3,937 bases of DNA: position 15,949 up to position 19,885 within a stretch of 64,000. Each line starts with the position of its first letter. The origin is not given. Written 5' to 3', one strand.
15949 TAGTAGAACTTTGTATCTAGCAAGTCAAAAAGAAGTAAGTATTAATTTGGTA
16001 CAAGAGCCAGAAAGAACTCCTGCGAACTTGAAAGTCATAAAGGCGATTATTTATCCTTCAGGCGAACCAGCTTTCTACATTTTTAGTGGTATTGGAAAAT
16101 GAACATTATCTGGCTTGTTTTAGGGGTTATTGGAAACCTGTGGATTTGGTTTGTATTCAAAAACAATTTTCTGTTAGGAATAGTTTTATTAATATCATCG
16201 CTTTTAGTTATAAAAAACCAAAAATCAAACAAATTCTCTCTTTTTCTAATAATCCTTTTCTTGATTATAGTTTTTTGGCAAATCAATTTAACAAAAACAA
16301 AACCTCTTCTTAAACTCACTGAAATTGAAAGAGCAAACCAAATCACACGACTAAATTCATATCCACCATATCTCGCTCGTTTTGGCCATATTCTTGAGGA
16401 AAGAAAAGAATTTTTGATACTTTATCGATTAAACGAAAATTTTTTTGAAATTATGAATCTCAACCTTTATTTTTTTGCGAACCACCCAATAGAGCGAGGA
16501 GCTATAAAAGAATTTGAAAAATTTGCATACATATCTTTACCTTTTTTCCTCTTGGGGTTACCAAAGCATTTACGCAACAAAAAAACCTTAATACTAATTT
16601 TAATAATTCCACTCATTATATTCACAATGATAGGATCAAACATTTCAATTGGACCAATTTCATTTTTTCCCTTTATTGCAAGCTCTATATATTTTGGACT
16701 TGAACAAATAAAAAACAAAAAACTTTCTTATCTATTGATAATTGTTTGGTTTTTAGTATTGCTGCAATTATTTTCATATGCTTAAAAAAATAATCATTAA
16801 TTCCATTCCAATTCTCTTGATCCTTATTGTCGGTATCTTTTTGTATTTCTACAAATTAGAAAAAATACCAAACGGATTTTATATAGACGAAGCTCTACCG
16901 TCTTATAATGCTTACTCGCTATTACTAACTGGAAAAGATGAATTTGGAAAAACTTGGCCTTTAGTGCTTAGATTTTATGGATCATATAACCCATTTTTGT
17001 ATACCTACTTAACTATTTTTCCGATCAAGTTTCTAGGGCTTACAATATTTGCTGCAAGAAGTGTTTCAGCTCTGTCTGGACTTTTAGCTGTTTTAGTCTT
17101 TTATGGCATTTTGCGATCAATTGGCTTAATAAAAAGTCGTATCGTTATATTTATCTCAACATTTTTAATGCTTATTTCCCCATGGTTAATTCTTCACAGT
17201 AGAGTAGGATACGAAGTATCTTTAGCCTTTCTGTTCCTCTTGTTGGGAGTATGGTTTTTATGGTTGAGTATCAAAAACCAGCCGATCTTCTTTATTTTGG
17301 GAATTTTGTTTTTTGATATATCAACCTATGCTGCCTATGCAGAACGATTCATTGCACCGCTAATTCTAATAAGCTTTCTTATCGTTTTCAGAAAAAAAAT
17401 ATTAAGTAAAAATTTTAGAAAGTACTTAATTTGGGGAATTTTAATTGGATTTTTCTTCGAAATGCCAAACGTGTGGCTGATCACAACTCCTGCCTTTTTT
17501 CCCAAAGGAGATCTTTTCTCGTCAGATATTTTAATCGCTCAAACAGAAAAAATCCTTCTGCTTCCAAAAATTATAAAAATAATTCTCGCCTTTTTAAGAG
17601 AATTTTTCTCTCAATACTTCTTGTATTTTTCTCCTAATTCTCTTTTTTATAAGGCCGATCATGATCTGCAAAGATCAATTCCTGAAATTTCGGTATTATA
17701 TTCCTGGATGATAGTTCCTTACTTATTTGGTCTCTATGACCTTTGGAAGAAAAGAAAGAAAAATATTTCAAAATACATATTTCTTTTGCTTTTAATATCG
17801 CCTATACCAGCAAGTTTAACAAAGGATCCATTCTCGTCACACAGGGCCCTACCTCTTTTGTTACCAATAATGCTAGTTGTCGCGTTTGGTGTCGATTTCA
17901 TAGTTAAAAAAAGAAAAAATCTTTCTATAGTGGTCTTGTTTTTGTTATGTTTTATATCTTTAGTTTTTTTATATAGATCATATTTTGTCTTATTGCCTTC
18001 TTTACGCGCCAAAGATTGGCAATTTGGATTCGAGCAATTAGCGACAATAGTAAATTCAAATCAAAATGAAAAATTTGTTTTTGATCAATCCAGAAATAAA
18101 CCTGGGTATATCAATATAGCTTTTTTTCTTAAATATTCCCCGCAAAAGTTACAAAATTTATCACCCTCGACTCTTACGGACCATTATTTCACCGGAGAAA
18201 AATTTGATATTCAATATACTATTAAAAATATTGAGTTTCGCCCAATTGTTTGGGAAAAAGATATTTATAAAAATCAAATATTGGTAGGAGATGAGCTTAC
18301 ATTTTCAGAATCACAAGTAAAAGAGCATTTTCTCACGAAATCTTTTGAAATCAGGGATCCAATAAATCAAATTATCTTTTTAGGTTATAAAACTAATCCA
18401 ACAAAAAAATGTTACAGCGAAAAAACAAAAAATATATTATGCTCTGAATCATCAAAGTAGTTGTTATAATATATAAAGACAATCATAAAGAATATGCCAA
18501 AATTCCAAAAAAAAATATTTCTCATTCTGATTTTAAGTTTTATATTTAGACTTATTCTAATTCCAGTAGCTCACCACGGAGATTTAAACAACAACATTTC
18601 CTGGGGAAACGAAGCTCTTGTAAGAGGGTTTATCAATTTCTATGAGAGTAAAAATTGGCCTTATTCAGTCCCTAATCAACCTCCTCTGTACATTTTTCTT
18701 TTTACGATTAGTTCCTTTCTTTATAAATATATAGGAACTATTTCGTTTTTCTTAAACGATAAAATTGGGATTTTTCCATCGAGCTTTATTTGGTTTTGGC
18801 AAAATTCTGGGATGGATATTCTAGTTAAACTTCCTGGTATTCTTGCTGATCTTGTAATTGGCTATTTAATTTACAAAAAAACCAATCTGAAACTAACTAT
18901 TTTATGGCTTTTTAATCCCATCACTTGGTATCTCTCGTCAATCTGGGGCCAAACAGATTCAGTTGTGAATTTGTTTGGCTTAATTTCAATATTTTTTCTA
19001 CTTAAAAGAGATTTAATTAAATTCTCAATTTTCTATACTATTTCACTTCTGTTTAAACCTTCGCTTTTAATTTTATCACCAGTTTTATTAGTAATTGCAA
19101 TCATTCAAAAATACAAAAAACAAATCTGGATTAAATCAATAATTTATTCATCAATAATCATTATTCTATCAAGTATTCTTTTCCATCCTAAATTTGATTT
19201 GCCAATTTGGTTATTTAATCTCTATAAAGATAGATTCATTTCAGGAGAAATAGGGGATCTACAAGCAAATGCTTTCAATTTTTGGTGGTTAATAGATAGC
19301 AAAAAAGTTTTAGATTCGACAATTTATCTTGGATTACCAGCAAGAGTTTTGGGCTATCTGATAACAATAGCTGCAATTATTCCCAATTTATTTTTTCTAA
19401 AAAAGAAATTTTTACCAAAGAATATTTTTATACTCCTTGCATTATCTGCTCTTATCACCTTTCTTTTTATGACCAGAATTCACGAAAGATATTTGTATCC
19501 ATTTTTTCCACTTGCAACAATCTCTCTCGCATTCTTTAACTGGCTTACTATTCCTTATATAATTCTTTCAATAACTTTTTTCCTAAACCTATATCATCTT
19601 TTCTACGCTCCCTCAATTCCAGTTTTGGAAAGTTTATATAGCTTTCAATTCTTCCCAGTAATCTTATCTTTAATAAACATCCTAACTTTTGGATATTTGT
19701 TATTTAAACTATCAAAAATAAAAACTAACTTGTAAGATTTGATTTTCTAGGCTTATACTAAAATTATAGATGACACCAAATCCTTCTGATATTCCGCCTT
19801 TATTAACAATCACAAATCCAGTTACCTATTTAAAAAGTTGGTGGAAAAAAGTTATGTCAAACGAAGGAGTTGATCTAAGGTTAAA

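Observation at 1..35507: A 35-kb single-strand, translationally coupled glycosylation gene train lacks the usual O-antigen or capsule machinery.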

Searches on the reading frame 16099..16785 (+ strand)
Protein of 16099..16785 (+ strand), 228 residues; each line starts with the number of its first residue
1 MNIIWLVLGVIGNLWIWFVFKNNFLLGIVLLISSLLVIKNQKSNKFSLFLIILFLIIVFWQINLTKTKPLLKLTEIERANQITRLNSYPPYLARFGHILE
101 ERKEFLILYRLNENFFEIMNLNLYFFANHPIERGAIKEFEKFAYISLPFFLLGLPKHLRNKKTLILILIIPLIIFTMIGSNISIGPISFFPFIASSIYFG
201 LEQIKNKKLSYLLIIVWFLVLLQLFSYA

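Call 4: search_protein_families(library=pfam, proteins=[window:16099-16785:+], max_evalue=0.01)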
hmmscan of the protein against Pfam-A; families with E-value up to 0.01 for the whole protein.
window:16099-16785:+ (228 aa): 0 families

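Call 15: search_protein_families(library=ncbifam, proteins=[window:16099-16785:+], max_evalue=1)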
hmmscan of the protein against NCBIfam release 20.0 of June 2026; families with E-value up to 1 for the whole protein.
window:16099-16785:+ (228 aa): 0 families

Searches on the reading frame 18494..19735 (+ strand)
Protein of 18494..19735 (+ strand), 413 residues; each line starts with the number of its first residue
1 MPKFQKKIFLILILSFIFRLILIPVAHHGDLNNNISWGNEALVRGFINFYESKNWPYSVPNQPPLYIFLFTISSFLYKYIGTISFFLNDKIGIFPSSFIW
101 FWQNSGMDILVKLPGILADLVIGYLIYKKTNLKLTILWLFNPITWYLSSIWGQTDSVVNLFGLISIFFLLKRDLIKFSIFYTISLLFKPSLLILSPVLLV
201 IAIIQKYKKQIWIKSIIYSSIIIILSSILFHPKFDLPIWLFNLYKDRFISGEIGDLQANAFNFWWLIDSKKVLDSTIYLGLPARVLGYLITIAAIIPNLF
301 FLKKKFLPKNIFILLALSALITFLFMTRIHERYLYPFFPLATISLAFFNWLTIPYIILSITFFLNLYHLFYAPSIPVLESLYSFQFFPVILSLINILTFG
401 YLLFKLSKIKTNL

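Call 4: search_protein_families(library=pfam, proteins=[window:18494-19735:+], max_evalue=0.01)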
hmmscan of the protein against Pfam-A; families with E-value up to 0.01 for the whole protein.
window:18494-19735:+ (413 aa): 0 families

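Call 15: search_protein_families(library=ncbifam, proteins=[window:18494-19735:+], max_evalue=1)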
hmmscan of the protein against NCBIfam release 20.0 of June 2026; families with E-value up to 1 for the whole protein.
window:18494-19735:+ (413 aa): 0 families

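Call 18: search_solved_structures(query=window:18494-19735:+, max_evalue=10)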
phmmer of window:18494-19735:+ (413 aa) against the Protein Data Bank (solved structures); distinct sequences matched with E-value up to 10: 0.

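Call 32: search_solved_structures(query=A3, max_evalue=10, show_alignments=1)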
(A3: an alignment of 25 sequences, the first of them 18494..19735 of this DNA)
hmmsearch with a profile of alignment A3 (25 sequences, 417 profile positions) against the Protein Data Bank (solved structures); distinct sequences matched with E-value up to 10: 1.
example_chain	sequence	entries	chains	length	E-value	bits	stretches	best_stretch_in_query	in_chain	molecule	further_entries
6snh_X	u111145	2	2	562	5.3e-07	32.3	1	101-376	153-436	Dolichyl pyrophosphate Man9GlcNAc2 alpha-1,3-glucosyltransferase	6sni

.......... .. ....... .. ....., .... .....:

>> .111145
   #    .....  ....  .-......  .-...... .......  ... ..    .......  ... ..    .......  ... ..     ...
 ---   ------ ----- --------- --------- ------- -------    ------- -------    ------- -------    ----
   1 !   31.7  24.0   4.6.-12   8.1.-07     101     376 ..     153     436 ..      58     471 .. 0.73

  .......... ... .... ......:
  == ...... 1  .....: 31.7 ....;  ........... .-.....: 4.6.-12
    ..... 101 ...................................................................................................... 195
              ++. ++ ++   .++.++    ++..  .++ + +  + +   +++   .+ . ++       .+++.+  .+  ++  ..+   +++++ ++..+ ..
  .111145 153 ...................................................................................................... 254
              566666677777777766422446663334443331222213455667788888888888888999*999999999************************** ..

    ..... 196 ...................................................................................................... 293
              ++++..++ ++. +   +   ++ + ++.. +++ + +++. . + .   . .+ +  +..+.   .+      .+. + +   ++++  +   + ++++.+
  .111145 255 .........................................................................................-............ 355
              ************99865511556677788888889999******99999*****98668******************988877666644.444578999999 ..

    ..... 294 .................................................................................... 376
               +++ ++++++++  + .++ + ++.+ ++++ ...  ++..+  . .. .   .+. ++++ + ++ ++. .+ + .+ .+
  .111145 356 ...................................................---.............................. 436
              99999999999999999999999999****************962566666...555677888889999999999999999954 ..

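Call 34: search_protein_families(library=pfam, alignment_id=A3, max_evalue=1)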
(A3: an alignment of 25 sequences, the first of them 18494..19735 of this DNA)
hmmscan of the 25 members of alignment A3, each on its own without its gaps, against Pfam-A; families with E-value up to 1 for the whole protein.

A. member 1, window:18494-19735:+ (413 aa): 0 families

B. families by the number of members that match (of 25 scanned): 8 families
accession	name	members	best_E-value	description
PF03155.21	Alg6_Alg8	8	9.2e-05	ALG6, ALG8 glycosyltransferase family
PF06728.19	PIG-U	2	1.3e-07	GPI transamidase subunit PIG-U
PF14897.12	EpsG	2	0.0058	EpsG family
PF09594.16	GT87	1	0.0067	Glycosyltransferase family 87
PF15971.10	Mannosyl_trans4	1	0.02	DolP-mannose mannosyltransferase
PF18204.6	PGF-CTERM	1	0.08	PGF-CTERM motif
PF14147.11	Spore_YhaL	1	0.15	Sporulation protein YhaL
PF19885.4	DUF6358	1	0.15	Family of unknown function (DUF6358)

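Call 79: find_homologous_proteins(query=window:18494-19735:+, max_evalue=0.001)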
Query window:18494-19735:+ (413 aa): 409 proteins with E <= 0.001 among 8000 candidates; the best 120 are listed.
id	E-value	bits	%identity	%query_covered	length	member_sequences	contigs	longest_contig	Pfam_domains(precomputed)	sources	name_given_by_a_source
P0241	1.0e-258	877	100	100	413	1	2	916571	-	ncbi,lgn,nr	ncbi:MAG: hypothetical protein HY044_02795 [Candidatus Woesebacteria bacterium]|nr:MAG: hypothetical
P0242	2.0e-175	602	69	97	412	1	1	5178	-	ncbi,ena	-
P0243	3.6e-144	499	58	98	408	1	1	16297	-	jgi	jgi:Gpi18-like mannosyltransferase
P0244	1.8e-140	487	58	99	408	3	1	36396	-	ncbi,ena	-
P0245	3.3e-139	483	56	96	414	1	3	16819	-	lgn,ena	-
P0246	9.0e-139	481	57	99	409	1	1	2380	-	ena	-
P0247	1.9e-138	480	56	94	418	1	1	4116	-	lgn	-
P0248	7.4e-137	475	56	96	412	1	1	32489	-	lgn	-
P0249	1.0e-136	475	57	97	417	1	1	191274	-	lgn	-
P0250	1.8e-135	471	56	98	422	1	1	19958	-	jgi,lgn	-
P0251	6.2e-135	469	56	98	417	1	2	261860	-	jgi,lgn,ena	jgi:Gpi18-like mannosyltransferase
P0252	2.1e-134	467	56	96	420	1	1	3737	-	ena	-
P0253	9.6e-134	465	55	95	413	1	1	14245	-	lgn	-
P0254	1.8e-133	464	54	98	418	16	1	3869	-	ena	-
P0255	1.3e-132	461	55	96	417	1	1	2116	-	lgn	-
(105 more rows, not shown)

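Call 82: find_encoding_contigs(protein=P0241, flank=1000, max_places=3)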
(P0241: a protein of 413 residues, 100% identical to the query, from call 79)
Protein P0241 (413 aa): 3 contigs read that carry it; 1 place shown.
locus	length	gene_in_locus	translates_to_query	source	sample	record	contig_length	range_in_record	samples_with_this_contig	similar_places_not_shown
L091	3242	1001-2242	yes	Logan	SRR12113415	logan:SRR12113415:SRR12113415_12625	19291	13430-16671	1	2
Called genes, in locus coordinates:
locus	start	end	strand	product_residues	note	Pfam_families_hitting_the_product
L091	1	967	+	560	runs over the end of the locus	-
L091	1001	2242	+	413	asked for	-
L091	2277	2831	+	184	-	-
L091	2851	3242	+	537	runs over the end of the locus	PF02366:PMT, PF13231:PMT_2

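Call 87: predict_structure(alignment_id=A5)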
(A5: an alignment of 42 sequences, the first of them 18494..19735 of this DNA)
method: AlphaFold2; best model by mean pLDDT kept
length: 413 residues; sequences in the alignment: 42
mean_pLDDT: 89.7   pTM: 0.89
mean pLDDT of the five models: 89.7, 89.4, 89.2, 87.7, 87.3
residues with pLDDT >= 90: 281; 70-90: 105; 50-70: 21; < 50: 6
segments of 3 or more residues with pLDDT < 50: none
pLDDT, mean of each block of 10 residues (from residue 1): 79 97 89 94 96 90 93 97 90 80 94 96 95 96 92 90 97 98 91 92 97 98 96 96 84 52 81 76 88 93 91 95 79 80 95 95 86 87 89 95 90 45
secondary structure, 60 per line:
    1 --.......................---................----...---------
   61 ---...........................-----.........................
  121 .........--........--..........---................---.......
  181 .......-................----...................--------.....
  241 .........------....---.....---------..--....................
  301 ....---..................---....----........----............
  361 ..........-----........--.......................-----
elements in order: H3-25 H29-44 H64-90 H96-129 H132-139 H142-151 H155-170 H174-187 H189-204 H209-227 H236-249 H256-259 H263-267 H283-304 H308-325 H329-332 H337-344 H349-370 H376-383 H386-408
